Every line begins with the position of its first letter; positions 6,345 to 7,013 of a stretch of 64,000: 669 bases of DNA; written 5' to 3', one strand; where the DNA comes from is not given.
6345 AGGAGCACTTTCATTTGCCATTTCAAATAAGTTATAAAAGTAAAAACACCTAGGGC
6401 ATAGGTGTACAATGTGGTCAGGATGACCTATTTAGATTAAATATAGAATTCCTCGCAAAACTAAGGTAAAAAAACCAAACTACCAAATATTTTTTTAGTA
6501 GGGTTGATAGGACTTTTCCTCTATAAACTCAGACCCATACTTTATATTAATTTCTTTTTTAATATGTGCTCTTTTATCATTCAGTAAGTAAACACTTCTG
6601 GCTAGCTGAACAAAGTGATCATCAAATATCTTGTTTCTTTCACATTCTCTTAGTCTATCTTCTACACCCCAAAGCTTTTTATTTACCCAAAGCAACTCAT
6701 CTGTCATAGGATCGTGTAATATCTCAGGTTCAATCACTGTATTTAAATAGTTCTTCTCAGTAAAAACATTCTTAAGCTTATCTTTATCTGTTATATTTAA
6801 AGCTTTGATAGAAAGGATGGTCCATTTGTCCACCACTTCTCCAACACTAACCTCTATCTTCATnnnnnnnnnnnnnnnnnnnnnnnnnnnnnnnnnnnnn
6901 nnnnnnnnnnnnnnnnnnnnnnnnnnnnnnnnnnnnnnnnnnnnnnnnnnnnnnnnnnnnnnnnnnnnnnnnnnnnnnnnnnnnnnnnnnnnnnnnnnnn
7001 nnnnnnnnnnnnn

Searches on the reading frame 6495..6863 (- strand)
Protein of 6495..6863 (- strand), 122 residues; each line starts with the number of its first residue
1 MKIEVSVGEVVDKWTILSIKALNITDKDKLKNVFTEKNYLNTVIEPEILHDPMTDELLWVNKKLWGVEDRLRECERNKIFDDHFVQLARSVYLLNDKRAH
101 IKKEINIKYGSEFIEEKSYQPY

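Call 22: search_protein_families(library=pfam, proteins=[window:6495-6863:-], max_evalue=0.05)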
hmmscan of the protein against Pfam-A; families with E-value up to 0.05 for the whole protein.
window:6495-6863:- (122 aa): 2 families
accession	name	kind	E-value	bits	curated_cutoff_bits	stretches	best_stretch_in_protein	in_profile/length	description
PF19662.4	DUF6165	-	6.4e-10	39.3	27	1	1-120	1-116/134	Family of unknown function (DUF6165)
PF14063.11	DUF4254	-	0.00046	20.5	27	1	56-106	6-53/144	Protein of unknown function (DUF4254)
